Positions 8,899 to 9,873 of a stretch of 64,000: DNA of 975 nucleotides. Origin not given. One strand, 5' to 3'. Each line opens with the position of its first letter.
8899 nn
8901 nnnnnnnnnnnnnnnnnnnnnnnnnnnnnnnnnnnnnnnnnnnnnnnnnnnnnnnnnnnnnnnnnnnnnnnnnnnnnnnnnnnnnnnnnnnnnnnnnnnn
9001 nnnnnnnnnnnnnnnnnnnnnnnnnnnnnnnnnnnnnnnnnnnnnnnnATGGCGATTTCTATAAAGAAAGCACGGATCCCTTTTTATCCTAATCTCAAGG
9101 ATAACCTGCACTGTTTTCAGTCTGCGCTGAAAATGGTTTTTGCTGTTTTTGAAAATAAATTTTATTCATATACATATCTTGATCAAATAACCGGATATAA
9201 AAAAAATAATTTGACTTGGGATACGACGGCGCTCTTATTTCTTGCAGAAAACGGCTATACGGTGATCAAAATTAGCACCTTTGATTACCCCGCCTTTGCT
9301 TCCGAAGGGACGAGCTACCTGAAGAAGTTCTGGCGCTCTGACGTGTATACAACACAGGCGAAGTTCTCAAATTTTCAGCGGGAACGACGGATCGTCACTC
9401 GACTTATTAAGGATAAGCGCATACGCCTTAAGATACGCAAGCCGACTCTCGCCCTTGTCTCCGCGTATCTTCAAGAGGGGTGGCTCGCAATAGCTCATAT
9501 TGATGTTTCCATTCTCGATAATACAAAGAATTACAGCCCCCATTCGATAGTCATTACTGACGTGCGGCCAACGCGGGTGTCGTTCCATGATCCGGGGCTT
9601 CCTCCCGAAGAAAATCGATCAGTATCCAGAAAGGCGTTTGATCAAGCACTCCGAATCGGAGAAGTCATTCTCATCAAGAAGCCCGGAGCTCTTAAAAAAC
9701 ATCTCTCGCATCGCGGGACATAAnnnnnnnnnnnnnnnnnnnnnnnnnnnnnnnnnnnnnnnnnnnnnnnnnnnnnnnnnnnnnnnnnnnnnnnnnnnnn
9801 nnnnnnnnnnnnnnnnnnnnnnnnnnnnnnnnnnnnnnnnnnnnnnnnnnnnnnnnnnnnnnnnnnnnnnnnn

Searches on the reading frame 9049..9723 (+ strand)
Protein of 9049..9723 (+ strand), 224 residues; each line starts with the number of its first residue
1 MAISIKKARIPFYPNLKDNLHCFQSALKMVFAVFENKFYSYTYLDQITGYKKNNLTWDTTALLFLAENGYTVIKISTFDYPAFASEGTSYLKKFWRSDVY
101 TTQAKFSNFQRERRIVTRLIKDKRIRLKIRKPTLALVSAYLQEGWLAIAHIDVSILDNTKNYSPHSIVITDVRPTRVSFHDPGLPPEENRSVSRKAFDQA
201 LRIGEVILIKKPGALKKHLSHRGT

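Call 6: search_protein_families(library=pfam, proteins=[window:9049-9723:+], max_evalue=1)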
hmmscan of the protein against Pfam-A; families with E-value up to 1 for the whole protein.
window:9049-9723:+ (224 aa): 1 family
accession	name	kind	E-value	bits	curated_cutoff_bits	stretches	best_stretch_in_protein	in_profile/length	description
PF11814.14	DUF3335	-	0.00023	21.2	25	1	118-191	103-174/206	Peptidase_C39 like family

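Call 10: search_protein_families(library=ncbifam, proteins=[window:9049-9723:+], max_evalue=1)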
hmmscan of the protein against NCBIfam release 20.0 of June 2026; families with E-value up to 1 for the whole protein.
window:9049-9723:+ (224 aa): 0 families

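Call 20: find_homologous_proteins(query=window:9049-9723:+, max_evalue=0.01)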
Query window:9049-9723:+ (224 aa): 21 proteins with E <= 0.01 among 154 candidates.
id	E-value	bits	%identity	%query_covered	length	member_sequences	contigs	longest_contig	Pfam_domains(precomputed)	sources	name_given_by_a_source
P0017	1.6e-106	373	99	76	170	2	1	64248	-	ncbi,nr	ncbi:hypothetical protein KGM48_03070 [Patescibacteria group bacterium]|nr:hypothetical protein [Pat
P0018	4.8e-70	254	54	92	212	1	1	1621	-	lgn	-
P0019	3.7e-64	234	55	91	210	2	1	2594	PF11814.15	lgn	-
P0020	5.4e-62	227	55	81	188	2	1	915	PF11814.15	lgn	-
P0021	7.5e-61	224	50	92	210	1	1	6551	PF11814.15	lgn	-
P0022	2.2e-48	183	44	86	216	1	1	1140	-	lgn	-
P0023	6.8e-43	165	40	86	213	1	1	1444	-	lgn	-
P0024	9.0e-43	165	41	90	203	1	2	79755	PF13529.14,PF03412.22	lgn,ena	-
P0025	7.3e-41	158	41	91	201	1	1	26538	PF03412.22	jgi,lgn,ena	-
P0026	5.0e-34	136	36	88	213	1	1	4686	PF11814.15,PF13529.14,PF09778.16,PF03412.22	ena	-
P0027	7.6e-33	132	37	86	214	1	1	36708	PF13529.14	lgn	-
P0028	3.4e-31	127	33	89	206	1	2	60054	PF11814.15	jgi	jgi:hypothetical protein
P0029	1.6e-30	125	37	86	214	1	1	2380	PF11814.15,PF13529.14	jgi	jgi:hypothetical protein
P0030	1.9e-30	124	34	95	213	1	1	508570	-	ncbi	-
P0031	8.6e-30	122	36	85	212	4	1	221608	PF11814.15,PF13529.14,PF09778.16,PF03412.22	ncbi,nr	ncbi:MAG: peptidase C39 family protein [Pseudomonadales bacterium]|nr:peptidase C39 family protein [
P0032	1.0e-28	119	37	85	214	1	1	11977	PF13529.14,PF03412.22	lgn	-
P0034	4.1e-26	110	36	86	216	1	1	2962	PF11814.15,PF13529.14,PF03412.22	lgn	-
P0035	4.6e-25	107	33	86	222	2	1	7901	PF11814.15,PF13529.14,PF03412.22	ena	-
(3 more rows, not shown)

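Call 40: find_encoding_contigs(protein=P0021, flank=6000, max_places=2)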
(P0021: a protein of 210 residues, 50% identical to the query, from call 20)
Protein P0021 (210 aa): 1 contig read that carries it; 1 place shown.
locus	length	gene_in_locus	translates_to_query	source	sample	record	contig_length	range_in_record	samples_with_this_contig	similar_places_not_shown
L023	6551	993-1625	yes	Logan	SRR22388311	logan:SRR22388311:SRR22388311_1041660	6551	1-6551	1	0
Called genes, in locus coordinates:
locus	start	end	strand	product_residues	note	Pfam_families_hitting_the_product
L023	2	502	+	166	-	?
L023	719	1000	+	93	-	-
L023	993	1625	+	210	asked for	PF11814:DUF3335 (faint)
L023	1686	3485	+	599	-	PF26549:Tricorn_N, PF26550:Tricorn_2nd (weak), PF05448:AXE1 (weak), PF01738:DLH, PF02129:Peptidase_S15 (weak), PF00561:Abhydrolase_1 (weak), PF12146:Hydrolase_4 (weak), PF00326:Peptidase_S9, +4 more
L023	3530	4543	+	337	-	PF14512:TM1586_NiRdase (weak)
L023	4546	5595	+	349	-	PF00899:ThiF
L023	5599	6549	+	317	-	?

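Call 41: find_encoding_contigs(protein=P0024, flank=6000, max_places=2)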
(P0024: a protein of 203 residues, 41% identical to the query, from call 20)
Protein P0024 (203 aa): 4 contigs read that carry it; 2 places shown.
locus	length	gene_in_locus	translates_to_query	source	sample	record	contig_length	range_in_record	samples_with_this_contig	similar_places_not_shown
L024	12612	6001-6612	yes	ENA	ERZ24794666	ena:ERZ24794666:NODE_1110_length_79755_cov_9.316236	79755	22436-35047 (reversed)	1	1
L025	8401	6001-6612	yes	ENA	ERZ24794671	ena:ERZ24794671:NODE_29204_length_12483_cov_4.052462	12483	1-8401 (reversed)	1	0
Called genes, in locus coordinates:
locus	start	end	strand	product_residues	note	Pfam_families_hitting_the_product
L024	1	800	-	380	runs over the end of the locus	PF01041:DegT_DnrJ_EryC1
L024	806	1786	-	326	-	PF13353:Fer4_12 (weak), PF04055:Radical_SAM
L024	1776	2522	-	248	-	PF01712:dNK, PF02223:Thymidylate_kin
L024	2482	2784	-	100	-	-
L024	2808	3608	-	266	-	PF13489:Methyltransf_23, PF01209:Ubie_methyltran, PF13847:Methyltransf_31, PF08241:Methyltransf_11, PF08242:Methyltransf_12, PF13649:Methyltransf_25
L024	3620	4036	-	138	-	PF00156:Pribosyltran, PF14681:UPRTase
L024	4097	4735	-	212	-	PF13353:Fer4_12, PF04055:Radical_SAM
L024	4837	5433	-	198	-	PF05014:Nuc_deoxyrib_tr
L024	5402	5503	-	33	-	-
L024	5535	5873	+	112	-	-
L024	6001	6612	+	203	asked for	PF03412:Peptidase_C39 (faint), PF13529:Peptidase_C39_2 (faint)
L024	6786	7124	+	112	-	PF01502:PRA-CH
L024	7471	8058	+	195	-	PF00300:His_Phos_1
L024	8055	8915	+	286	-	-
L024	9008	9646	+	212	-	PF00300:His_Phos_1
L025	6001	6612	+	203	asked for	PF03412:Peptidase_C39 (faint), PF13529:Peptidase_C39_2 (faint)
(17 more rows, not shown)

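Call 42: find_encoding_contigs(protein=P0030, flank=6000, max_places=1)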
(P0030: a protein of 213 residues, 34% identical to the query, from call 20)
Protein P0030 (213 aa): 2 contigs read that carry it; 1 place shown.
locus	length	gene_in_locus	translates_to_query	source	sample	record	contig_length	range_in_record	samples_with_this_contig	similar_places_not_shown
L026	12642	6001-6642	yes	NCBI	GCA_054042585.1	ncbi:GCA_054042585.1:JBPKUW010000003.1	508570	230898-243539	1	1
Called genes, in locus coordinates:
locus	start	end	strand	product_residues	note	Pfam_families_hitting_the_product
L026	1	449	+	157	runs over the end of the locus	PF00177:Ribosomal_S7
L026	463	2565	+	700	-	PF00009:GTP_EFTU, PF22042:EF-G_D2, PF03144:GTP_EFTU_D2, PF14492:EFG_III, PF16658:RF3_C (weak), PF03764:EFG_IV, PF00679:EFG_C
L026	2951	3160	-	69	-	-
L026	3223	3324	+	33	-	-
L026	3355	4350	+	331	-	PF00389:2-Hacid_dh, PF02826:2-Hacid_dh_C, PF03446:NAD_binding_2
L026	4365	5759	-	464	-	PF01225:Mur_ligase, PF08245:Mur_ligase_M, PF02875:Mur_ligase_C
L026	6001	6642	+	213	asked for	-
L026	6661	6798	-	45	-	-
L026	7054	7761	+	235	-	-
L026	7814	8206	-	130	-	-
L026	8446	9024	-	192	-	PF00398:RrnaAD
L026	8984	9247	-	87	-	PF00398:RrnaAD, PF08241:Methyltransf_11 (weak), PF13649:Methyltransf_25 (weak)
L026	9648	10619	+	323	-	-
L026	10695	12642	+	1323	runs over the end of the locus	PF00754:F5_F8_type_C, PF13620:CarboxypepD_reg (weak), PF13715:CarbopepD_reg_2 (faint)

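Call 68: search_solved_structures(query=A2, max_evalue=1, show_alignments=1)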
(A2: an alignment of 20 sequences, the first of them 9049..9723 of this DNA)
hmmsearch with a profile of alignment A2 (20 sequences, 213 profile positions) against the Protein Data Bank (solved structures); distinct sequences matched with E-value up to 1: 14.
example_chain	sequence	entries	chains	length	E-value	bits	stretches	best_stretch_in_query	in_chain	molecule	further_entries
3erv_A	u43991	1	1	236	0.00023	23.8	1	155-200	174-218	putative C39-like peptidase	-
5xe8_A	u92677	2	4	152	0.031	16.9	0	14-78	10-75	Putative ABC transporter, ATP-binding protein ComA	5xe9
3k8u_A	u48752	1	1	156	0.033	16.8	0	14-78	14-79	Putative ABC transporter, ATP-binding protein ComA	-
6mpz_A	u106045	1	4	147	0.062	15.9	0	158-195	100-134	Double Glycine Motif Protease domain from AMS/PCAT Transporter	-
8z4h_A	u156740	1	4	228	0.24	14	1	125-180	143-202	Endoisopeptidase PeiR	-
8z4n_A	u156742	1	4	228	0.25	13.9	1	125-180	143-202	Endoisopeptidase PeiR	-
7emf_N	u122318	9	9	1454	0.28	13.8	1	120-191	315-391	Mediator of RNA polymerase II transcription subunit 14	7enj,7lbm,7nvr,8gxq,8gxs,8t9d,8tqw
7ena_n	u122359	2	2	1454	0.28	13.7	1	120-191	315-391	Mediator of RNA polymerase II transcription subunit 14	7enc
7n87_A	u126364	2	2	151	0.29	13.7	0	157-177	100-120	ABC-type bacteriocin transporter | Peptidase C39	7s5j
8t1i_I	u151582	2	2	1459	0.77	12.3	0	121-191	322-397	Mediator of RNA polymerase II transcription subunit 14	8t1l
6w1s_I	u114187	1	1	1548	0.84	12.2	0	121-191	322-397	Mediator of RNA polymerase II transcription subunit 14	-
4s0f_A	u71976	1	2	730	0.87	12.1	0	157-177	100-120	ABC-type bacteriocin transporter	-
4ry2_A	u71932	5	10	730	0.88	12.1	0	157-177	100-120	ABC-type bacteriocin transporter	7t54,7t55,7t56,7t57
8vp3_A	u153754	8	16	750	0.92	12.1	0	157-177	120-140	ABC-type bacteriocin transporter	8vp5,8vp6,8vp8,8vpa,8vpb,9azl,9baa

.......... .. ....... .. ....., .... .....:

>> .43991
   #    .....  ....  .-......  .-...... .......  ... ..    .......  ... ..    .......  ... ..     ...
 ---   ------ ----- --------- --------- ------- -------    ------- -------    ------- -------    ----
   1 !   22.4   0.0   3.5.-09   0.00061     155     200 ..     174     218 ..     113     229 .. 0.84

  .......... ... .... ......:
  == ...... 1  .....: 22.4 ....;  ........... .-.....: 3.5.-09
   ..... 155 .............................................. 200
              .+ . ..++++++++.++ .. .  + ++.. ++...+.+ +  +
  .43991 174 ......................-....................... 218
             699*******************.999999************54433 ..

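Call 73: find_related_loci(query=A2, collection=viral_contigs, flank=5000)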
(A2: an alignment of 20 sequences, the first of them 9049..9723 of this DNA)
Query A2 (224 aa) in viral_contigs; peptide patterns used: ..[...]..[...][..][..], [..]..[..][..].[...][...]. (x = any residue, [..] = any of these).
19 stretches matched a pattern, but none encodes a relative of the query by tblastn (E <= 1e-3).

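Call 92: find_encoding_contigs(protein=P0019, flank=5000, max_places=2)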
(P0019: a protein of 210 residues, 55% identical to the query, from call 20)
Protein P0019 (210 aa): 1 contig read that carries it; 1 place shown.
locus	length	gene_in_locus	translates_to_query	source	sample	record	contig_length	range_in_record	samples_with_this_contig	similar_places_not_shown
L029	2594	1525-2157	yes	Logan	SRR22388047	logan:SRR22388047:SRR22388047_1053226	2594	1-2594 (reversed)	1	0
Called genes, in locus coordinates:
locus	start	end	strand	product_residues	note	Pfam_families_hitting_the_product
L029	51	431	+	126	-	-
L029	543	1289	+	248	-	PF13428:TPR_14 (faint), PF13424:TPR_12 (faint)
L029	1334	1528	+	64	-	-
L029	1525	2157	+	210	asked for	PF11814:DUF3335 (weak)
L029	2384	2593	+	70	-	?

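Call 93: find_encoding_contigs(protein=P0018, flank=5000, max_places=2)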
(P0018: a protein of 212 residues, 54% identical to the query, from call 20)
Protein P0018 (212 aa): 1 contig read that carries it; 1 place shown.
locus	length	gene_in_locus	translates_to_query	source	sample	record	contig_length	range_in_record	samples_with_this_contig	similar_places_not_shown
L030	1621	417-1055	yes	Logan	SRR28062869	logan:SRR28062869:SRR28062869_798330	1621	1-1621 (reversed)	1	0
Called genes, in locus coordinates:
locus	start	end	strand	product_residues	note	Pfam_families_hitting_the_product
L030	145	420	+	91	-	-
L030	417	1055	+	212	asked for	-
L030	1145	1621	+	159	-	?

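Call 96: search_protein_families(library=padloc, proteins=[window:9049-9723:+], max_evalue=0.01)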
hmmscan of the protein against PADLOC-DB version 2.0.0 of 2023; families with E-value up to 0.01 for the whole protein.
window:9049-9723:+ (224 aa): 0 families
